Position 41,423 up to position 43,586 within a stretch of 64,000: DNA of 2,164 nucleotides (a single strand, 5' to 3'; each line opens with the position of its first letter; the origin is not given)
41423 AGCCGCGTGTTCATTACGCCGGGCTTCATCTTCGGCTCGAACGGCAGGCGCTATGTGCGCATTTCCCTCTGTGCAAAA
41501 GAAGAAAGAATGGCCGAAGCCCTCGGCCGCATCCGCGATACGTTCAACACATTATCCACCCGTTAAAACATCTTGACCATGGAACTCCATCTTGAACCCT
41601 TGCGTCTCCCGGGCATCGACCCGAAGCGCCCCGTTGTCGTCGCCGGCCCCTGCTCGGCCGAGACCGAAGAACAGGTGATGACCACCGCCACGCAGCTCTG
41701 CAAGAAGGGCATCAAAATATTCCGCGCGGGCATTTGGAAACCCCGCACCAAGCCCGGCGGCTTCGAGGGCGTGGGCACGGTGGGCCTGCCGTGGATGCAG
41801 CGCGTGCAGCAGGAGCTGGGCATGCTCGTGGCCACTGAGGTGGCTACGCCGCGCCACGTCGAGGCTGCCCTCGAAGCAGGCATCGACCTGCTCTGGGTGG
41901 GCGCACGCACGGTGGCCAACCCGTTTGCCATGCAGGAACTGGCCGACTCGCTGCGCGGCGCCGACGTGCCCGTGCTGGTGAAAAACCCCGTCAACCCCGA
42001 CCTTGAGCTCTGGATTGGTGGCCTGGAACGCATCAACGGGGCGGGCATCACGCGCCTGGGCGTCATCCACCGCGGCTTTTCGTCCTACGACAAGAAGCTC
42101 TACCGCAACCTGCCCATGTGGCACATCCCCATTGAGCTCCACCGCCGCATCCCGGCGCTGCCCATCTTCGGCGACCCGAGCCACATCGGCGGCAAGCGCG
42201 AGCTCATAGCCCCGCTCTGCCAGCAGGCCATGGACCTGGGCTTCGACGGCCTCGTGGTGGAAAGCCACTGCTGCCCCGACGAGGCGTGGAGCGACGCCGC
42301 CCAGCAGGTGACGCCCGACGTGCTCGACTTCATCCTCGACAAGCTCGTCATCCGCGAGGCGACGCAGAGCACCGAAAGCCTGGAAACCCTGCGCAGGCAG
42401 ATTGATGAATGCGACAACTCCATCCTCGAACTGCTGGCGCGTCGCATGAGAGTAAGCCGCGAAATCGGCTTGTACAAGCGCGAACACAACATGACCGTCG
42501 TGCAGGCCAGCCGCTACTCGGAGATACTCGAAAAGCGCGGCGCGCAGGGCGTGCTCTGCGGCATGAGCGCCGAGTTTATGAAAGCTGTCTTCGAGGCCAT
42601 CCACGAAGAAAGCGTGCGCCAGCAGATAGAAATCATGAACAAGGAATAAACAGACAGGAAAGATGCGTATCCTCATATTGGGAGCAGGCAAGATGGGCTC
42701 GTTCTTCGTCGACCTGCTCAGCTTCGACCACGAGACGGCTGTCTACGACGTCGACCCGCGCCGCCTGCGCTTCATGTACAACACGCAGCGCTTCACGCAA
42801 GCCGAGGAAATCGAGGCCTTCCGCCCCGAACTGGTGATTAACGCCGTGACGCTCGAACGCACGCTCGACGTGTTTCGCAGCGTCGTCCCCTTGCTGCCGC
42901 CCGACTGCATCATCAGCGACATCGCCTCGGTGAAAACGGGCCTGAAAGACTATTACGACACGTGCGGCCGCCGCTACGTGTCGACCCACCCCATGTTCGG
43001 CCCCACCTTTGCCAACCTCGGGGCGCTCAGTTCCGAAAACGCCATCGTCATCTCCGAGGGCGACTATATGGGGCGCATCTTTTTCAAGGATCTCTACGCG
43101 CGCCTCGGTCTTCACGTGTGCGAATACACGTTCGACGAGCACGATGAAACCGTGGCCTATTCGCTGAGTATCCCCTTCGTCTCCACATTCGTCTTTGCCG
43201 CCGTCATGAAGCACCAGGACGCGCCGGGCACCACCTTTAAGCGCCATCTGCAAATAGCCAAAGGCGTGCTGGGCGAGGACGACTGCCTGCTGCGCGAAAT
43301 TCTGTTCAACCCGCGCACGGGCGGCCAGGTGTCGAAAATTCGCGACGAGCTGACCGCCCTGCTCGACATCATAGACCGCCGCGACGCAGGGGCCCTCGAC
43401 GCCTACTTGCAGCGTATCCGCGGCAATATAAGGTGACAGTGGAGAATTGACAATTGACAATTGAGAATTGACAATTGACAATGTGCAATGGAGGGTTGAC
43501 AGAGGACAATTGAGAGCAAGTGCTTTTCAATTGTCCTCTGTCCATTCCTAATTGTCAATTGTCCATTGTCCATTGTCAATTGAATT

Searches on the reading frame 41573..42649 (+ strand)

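Call 6: search_protein_families(library=ncbifam, proteins=[window:41573-42649:+])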
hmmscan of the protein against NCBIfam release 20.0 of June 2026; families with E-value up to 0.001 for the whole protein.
window:41573-42649:+ (358 aa): 25 families
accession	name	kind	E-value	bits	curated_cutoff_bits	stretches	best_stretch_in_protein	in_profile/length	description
NF006421.0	PRK08673.1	subfamily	4.2e-54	184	335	1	17-258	92-326/338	3-deoxy-7-phosphoheptulonate synthase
NF009239.0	PRK12595.1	equivalog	1.2e-52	179.1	279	2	18-258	117-350/360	bifunctional 3-deoxy-7-phosphoheptulonate synthase/chorismate mutase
TIGR01361.1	DAHP_synth_Bsub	equivalog_domain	3.6e-51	174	267.75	1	18-258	24-257/260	3-deoxy-7-phosphoheptulonate synthase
NF009933.0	PRK13396.1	subfamily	9.6e-39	133.3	486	1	21-261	103-337/352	3-deoxy-7-phosphoheptulonate synthase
NF041229.1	BagF_FevY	exception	2.1e-34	119.3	700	1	15-251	86-315/340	phospho-2-dehydro-3-deoxyheptonate aldolase BagF/FevY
NF003543.0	PRK05198.1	equivalog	1.3e-14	53.9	242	2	204-259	210-265/273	3-deoxy-8-phosphooctulonate synthase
TIGR01362.1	KDO8P_synth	equivalog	2.2e-14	53.3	314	2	204-259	195-250/258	3-deoxy-8-phosphooctulonate synthase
NF008400.0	PRK11199.1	equivalog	2.2e-12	46.6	273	1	267-353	2-88/374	bifunctional chorismate mutase/prephenate dehydrogenase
TIGR01803.1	CM-like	subfamily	2.4e-11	43.7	73.35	1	270-351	1-82/82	chorismate mutase family protein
TIGR01805.1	CM_mono_grmpos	equivalog_domain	5.5e-11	42.6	71.2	1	270-322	1-53/81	chorismate mutase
TIGR01791.2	CM_archaeal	equivalog_domain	3.6e-10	39.7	66.95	1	270-351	1-82/83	chorismate mutase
NF004925.0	PRK06285.1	equivalog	1e-09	38.3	77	1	264-356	3-95/99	chorismate mutase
TIGR01808.1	CM_M_hiGC-arch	equivalog_domain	2.8e-09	37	52.15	1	270-321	2-53/74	chorismate mutase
NF005475.0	PRK07075.1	equivalog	2.5e-08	34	126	1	265-353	8-95/105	isochorismate lyase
NF006691.0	PRK09239.1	equivalog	3.9e-08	33.4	120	1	263-355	5-97/108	chorismate mutase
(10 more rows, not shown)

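Call 7: search_protein_families(library=pfam, proteins=[window:41573-42649:+])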
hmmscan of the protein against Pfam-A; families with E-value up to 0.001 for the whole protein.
window:41573-42649:+ (358 aa): 2 families
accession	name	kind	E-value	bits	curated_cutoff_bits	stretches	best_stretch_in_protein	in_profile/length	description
PF00793.26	DAHP_synth_1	-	2.2e-37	128.9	25.5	1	18-252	16-255/270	DAHP synthetase I family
PF01817.26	CM_2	-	2.1e-23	82.7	27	1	273-351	1-79/80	Chorismate mutase type II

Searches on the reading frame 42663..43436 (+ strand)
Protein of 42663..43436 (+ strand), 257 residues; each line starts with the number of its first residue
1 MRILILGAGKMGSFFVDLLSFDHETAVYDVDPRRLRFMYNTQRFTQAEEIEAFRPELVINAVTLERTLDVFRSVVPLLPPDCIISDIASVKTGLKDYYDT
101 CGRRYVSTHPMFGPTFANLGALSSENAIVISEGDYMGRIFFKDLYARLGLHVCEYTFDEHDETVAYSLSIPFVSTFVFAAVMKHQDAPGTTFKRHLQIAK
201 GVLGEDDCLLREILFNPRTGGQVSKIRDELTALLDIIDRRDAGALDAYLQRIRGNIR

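Call 6: search_protein_families(library=ncbifam, proteins=[window:42663-43436:+])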
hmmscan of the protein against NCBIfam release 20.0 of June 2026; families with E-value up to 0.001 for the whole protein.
window:42663-43436:+ (257 aa): 11 families
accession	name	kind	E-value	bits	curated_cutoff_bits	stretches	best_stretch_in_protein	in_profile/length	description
NF006409.0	PRK08655.1-3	equivalog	7.7e-16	58.5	310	1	1-238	1-249/290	prephenate dehydrogenase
NF008400.0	PRK11199.1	equivalog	2.2e-14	53.2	273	1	4-186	103-271/374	bifunctional chorismate mutase/prephenate dehydrogenase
NF006307.0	PRK08507.1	equivalog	5.2e-11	42.2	295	1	1-187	1-199/275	prephenate dehydrogenase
NF005650.0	PRK07417.1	equivalog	1.2e-09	37.9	290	1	55-191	59-203/281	prephenate/arogenate dehydrogenase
NF005111.0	PRK06545.2-3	equivalog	6.5e-09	35.3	344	1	3-187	16-212/371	prephenate dehydrogenase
NF006408.0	PRK08655.1-2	equivalog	1.5e-07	30.5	422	1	54-120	64-133/441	prephenate dehydrogenase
NF005032.0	PRK06444.1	equivalog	3.5e-07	30.1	293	1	86-223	57-185/197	prephenate dehydrogenase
NF006411.0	PRK08655.1-5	equivalog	2.7e-06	26.4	464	1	2-166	4-172/443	prephenate dehydrogenase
NF005108.0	PRK06545.1-6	equivalog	5.8e-05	22.3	327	1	57-179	73-203/321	prephenate dehydrogenase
NF006410.0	PRK08655.1-4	equivalog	7.1e-05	21.8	498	1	44-165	52-176/446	prephenate dehydrogenase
NF011381.1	PRK14806.1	equivalog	0.00015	20.2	902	1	55-250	64-275/733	bifunctional prephenate dehydrogenase/3-phosphoshikimate 1-carboxyvinyltransferase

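Call 7: search_protein_families(library=pfam, proteins=[window:42663-43436:+])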
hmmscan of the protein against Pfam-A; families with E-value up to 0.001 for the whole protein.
window:42663-43436:+ (257 aa): 1 family
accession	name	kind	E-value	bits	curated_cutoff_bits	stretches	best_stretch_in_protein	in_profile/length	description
PF02153.23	PDH_N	-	1e-09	38.5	26.5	1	47-116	40-109/154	Prephenate dehydrogenase, nucleotide-binding domain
